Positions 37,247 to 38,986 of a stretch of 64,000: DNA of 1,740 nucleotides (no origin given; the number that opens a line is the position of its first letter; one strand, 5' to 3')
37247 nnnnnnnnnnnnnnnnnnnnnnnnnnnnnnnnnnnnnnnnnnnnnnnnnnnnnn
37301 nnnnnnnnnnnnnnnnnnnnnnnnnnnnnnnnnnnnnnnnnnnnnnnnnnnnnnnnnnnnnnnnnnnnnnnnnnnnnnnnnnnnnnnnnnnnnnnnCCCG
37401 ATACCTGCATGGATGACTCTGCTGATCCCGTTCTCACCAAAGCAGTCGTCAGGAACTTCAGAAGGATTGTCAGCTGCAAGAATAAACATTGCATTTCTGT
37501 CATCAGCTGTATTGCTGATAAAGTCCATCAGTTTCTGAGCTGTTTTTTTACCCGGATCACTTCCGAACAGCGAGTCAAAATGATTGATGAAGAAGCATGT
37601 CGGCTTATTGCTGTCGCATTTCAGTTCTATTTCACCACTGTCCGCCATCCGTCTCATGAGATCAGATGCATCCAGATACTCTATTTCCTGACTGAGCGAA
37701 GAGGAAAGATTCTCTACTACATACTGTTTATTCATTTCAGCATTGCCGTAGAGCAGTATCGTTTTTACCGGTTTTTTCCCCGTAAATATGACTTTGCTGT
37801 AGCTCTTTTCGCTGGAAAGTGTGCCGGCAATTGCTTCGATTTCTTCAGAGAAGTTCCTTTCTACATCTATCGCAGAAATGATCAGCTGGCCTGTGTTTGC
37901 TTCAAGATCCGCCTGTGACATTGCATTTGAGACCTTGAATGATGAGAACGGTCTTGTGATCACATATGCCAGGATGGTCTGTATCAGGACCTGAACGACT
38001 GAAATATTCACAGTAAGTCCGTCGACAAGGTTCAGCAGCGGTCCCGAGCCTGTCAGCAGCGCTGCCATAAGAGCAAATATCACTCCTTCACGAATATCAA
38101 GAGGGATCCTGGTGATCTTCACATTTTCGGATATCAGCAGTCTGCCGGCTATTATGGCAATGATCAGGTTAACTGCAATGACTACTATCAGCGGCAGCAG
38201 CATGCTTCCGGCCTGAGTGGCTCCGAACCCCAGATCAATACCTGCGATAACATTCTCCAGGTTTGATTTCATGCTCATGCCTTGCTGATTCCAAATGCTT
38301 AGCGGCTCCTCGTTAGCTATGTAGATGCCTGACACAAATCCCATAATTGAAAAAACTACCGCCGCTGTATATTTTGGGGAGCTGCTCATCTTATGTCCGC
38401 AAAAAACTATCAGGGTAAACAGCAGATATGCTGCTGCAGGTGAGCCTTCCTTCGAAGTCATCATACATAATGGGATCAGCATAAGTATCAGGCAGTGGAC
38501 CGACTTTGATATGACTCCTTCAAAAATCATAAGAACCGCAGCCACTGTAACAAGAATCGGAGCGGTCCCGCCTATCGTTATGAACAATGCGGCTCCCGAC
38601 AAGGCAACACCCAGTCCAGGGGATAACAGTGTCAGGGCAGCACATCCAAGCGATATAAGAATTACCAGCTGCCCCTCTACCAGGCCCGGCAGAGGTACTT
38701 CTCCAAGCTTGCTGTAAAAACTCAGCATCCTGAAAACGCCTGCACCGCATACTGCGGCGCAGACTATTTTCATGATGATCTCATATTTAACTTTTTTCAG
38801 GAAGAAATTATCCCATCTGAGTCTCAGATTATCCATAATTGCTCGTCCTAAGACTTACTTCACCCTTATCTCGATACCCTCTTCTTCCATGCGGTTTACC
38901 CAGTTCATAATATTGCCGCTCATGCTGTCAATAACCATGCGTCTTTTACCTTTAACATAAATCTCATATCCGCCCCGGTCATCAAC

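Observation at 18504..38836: Eight Hanks-type Ser/Thr kinase paralogues with swapped sensor domains, two PP2C phosphatases and eight FHA domains wrapped around the secretion genes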

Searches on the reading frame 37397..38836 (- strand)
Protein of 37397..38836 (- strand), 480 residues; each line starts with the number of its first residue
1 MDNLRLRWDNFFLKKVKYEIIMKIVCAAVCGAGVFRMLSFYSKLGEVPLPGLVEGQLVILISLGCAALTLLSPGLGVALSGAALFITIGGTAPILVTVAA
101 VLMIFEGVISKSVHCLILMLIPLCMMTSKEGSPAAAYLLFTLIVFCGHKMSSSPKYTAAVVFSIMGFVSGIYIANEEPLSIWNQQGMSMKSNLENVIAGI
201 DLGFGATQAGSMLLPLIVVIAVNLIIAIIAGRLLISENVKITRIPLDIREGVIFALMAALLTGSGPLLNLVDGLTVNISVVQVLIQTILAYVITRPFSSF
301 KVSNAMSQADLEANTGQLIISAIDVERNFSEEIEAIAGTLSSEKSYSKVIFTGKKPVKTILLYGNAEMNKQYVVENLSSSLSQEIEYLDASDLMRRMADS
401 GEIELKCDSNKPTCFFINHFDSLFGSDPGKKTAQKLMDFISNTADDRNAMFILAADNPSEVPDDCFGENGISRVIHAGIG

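Call 52: search_protein_families(library=pfam, proteins=[window:37397-38836:-], max_evalue=1)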
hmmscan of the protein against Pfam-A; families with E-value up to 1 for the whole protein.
seq(480 aa): 1 family
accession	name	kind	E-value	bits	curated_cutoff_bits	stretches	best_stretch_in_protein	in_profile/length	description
PF00004.35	AAA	-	1e-05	26.4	21.2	1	360-464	1-117/131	ATPase family associated with various cellular activities (AAA)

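Call 79: search_protein_representatives(protein=window:37397-38836:-)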
Query: 480 residues. Proteins with E-value up to 0.001 (for the whole library): 19; up to 1e-10: 10; up to 1e-30: 6. The best 19 are listed.
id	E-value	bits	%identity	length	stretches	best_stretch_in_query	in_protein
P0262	1.2e-144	499.0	48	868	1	4-479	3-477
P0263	7.5e-53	196.4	29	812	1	3-473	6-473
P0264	4.3e-39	151.1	29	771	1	4-479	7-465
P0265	4.1e-35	138.0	25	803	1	1-479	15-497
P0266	5.8e-35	137.5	25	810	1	3-476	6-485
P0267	6.5e-32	127.5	26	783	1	32-470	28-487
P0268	1.1e-30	123.4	27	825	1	2-479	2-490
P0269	3.1e-30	121.9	26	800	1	3-476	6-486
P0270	1.1e-29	120.1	24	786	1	5-476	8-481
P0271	7.1e-11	58.1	26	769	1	58-402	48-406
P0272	1.3e-10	57.2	23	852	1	60-401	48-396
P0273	2.2e-08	49.9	28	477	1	1-298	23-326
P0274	2.9e-08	49.5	28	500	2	214-299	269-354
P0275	3.5e-08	49.2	25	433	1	72-310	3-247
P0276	1.3e-07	47.4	23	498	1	103-460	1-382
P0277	4.3e-05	39.0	22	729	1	2-298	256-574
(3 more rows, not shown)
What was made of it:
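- The TIR and AAA+ fusions are few: 19 hits in 1.84 billion representatives (call 79).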

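Call 81: search_protein_families(library=pfam, proteins=[P0262, P0263, P0264, P0265, P0267, P0268, P0271, P0272, P0273, P0277], max_evalue=0.0001)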
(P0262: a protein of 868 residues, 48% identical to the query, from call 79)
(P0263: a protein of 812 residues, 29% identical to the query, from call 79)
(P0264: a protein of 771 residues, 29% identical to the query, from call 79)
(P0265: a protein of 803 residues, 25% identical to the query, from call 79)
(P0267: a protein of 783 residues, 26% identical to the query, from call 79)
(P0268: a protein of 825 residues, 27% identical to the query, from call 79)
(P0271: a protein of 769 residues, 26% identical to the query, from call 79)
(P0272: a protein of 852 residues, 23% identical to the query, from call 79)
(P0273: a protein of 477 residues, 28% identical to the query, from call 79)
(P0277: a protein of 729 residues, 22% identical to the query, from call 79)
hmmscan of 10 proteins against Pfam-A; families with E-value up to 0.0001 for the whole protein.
P0262 (868 aa): 3 families
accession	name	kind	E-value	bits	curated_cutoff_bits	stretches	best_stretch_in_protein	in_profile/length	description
PF00069.31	Pkinase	-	8.3e-39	134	31.7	1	487-649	1-165/263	Protein kinase domain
PF07714.23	PK_Tyr_Ser-Thr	-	1.3e-19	71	23.1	1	490-637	4-156/258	Protein tyrosine and serine/threonine kinase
PF03109.22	ABC1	-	1.5e-06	28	22.9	1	533-640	122-224/244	ABC1 atypical kinase-like domain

P0263 (812 aa): 4 families
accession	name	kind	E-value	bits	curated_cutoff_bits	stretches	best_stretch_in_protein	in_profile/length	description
PF00069.31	Pkinase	-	1.5e-41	142.9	31.7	1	489-696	1-211/263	Protein kinase domain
PF07714.23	PK_Tyr_Ser-Thr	-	4.1e-19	69.3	23.1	1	494-636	6-153/258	Protein tyrosine and serine/threonine kinase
PF03109.22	ABC1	-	2.6e-05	23.9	22.9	1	537-636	124-218/244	ABC1 atypical kinase-like domain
PF01636.29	APH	-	4.8e-05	23.7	23.2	0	595-633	164-198/239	Phosphotransferase enzyme family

P0264 (771 aa): 4 families
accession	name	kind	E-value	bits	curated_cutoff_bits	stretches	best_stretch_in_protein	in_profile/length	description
PF00069.31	Pkinase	-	3.2e-41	141.9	31.7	1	476-639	2-167/263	Protein kinase domain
PF07714.23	PK_Tyr_Ser-Thr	-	2.2e-21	76.8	23.1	1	480-626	6-157/258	Protein tyrosine and serine/threonine kinase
PF03109.22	ABC1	-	5e-08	32.8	22.9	1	521-620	122-216/244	ABC1 atypical kinase-like domain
PF01636.29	APH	-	1.8e-05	25.1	23.2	0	592-617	170-196/239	Phosphotransferase enzyme family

P0265 (803 aa): 5 families
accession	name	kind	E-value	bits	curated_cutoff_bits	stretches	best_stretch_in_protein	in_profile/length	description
PF00069.31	Pkinase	-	2.1e-35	122.9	31.7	1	507-669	1-165/263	Protein kinase domain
PF07714.23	PK_Tyr_Ser-Thr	-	5e-20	72.3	23.1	1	509-651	3-150/258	Protein tyrosine and serine/threonine kinase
PF01636.29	APH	-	3.9e-08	33.8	23.2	1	510-619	2-109/239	Phosphotransferase enzyme family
PF00004.35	AAA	-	5.4e-08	33.8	21.2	1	371-485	2-120/131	ATPase family associated with various cellular activities (AAA)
PF03109.22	ABC1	-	4.8e-06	26.3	22.9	1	523-649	85-213/244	ABC1 atypical kinase-like domain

P0267 (783 aa): 3 families
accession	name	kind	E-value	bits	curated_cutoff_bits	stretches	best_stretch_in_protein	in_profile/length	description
PF00069.31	Pkinase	-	3.6e-33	115.5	31.7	1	507-764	1-253/263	Protein kinase domain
PF07714.23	PK_Tyr_Ser-Thr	-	3.8e-14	53.1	23.1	1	509-653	3-152/258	Protein tyrosine and serine/threonine kinase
PF01636.29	APH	-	5.4e-07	30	23.2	0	548-622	37-112/239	Phosphotransferase enzyme family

P0268 (825 aa): 5 families
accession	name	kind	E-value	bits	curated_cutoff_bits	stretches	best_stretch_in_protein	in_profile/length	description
PF00069.31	Pkinase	-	1.1e-33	117.2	31.7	1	500-658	1-165/263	Protein kinase domain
PF07714.23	PK_Tyr_Ser-Thr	-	1.5e-18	67.5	23.1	1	502-647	3-156/258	Protein tyrosine and serine/threonine kinase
PF03109.22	ABC1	-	2.4e-06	27.3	22.9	1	545-643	124-217/244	ABC1 atypical kinase-like domain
PF00004.35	AAA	-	1.7e-05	25.7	21.2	1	375-480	13-121/131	ATPase family associated with various cellular activities (AAA)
PF01636.29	APH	-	3.6e-05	24.1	23.2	0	513-609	12-109/239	Phosphotransferase enzyme family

P0271 (769 aa): 20 families
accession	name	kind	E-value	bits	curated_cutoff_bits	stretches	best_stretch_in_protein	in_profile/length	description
PF00004.35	AAA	-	4.1e-86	286.5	21.2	2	545-672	1-130/131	ATPase family associated with various cellular activities (AAA)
PF05496.18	RuvB_N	-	2e-13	50.9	27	2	541-579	32-70/159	Holliday junction DNA helicase RuvB P-loop domain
PF07728.20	AAA_5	-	6.7e-13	49.3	22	1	364-431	2-77/139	AAA domain (dynein-related subfamily)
PF13173.12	AAA_14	-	1e-08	35.7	27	0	545-614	5-75/129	AAA domain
PF12775.13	AAA_7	-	1.5e-07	31.6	25.8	0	334-393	6-65/181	P-loop containing dynein motor region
PF13207.12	AAA_17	-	2.2e-07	31.7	27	0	367-413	1-47/136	AAA domain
PF07724.20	AAA_2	-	6e-07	30.1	27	0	361-431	3-86/166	AAA domain (Cdc48 subfamily)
PF00910.28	RNA_helicase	-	1.5e-06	29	21.5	0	545-616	1-64/105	RNA helicase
PF13191.12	AAA_16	-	1.6e-06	29.1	32.6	0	362-383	25-46/167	AAA ATPase domain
PF06068.19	TIP49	-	2.3e-06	27.5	23.8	0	541-597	49-106/347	TIP49 P-loop domain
PF13401.12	AAA_22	-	4e-06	27.6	27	0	364-398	8-45/130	AAA domain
PF13481.12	AAA_25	-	1.2e-05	25.5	27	0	516-563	7-54/195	AAA domain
PF13671.12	AAA_33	-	1.4e-05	25.8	27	0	545-577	2-32/143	AAA domain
PF13238.12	AAA_18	-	2.3e-05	25.3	29.4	0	365-404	2-34/128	AAA domain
PF13521.12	AAA_28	-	2.4e-05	25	27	0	365-411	3-45/164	AAA domain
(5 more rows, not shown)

P0272 (852 aa): 23 families
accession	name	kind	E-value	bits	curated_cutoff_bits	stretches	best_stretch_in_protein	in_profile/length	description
PF00004.35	AAA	-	2.6e-85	283.9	21.2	2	629-757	1-131/131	ATPase family associated with various cellular activities (AAA)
PF05496.18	RuvB_N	-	4.6e-14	52.9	27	2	604-699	15-98/159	Holliday junction DNA helicase RuvB P-loop domain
PF07728.20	AAA_5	-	9.3e-13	48.8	22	0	629-745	2-137/139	AAA domain (dynein-related subfamily)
PF13173.12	AAA_14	-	6.3e-11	42.8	27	0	628-701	4-78/129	AAA domain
PF17862.7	AAA_lid_3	-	1.2e-09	37.9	27.2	1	506-531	1-26/45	AAA+ lid domain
PF13191.12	AAA_16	-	1.4e-09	39.1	32.6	0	353-376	25-48/167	AAA ATPase domain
PF13671.12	AAA_33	-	3.7e-08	34.2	27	0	356-398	3-43/143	AAA domain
PF13401.12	AAA_22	-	8.4e-08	33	27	0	355-387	8-43/130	AAA domain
PF07724.20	AAA_2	-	2.2e-07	31.5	27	0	355-425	6-89/166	AAA domain (Cdc48 subfamily)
PF13238.12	AAA_18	-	7.4e-07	30.1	29.4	0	356-401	2-25/128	AAA domain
PF00910.28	RNA_helicase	-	1.7e-06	28.9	21.5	0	356-405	2-48/105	RNA helicase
PF20720.3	nSTAND3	-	1.7e-06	28.2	27.2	0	354-419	19-73/155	Novel STAND NTPase 3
PF13207.12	AAA_17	-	1.8e-06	28.7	27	0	358-397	1-38/136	AAA domain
PF06068.19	TIP49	-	2.7e-06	27.2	23.8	0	343-407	41-106/347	TIP49 P-loop domain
PF24883.2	NPHP3_N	-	5.6e-06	27.1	24.8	0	354-380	24-50/164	Nephrocystin 3, N-terminal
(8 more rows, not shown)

P0273 (477 aa): 1 family
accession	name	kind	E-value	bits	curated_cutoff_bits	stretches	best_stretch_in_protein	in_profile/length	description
PF13676.11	TIR_2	-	3.6e-17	63.4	28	1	345-449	2-107/122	TIR domain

P0277 (729 aa): 2 families
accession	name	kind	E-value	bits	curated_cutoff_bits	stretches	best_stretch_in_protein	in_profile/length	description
PF13676.11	TIR_2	-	1.4e-17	64.8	28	1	593-701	1-110/122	TIR domain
PF08937.16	ThsB_TIR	-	7e-05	23.6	21.2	0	594-680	1-97/100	Thoeris protein ThsB, TIR-like domain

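Call 82: search_protein_families(library=padloc, proteins=[P0273, P0277, P0271], max_evalue=0.001)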
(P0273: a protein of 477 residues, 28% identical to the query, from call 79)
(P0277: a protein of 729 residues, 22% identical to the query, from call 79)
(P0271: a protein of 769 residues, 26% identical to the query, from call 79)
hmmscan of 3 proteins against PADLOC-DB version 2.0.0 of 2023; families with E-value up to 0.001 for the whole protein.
P0273 (477 aa): 1 family
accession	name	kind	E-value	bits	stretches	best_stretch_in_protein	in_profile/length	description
PDLC05062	PDC-S66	-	3.9e-05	21.3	1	339-420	146-229/282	-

P0277 (729 aa): 2 families
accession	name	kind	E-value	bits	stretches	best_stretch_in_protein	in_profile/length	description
PDLC05062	PDC-S66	-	1.4e-09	35.8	1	591-665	149-225/282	-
PDLC00420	ThsB1|ThsB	-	1.8e-05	22.1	1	593-661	4-76/319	TIR-like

P0271 (769 aa): 10 families
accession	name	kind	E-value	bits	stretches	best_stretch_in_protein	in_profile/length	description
PDLC02196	IetA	-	4.2e-71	238.4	2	527-762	107-337/374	-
PDLC02195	IetA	-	2.6e-57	192.9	2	292-501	70-273/395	-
PDLC04232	IetA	-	3.4e-52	175.9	2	516-712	91-286/330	-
PDLC04231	IetA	-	2e-36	124.1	2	536-675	111-248/262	-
PDLC00915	TRIP13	-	7e-33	112.3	2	299-500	7-216/302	TRIP13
PDLC00914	TRIP13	-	2.8e-17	61.1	2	365-498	75-221/302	TRIP13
PDLC04140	mad8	-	1.1e-09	36.3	1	364-660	30-242/314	mads_8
PDLC03838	DolB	-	1.2e-07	29.3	0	325-390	139-195/375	-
PDLC04606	PDC-M37B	-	2.3e-05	21.7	1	289-395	106-210/390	-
PDLC04605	PDC-M37B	-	0.00044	17.4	0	291-400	238-345/518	-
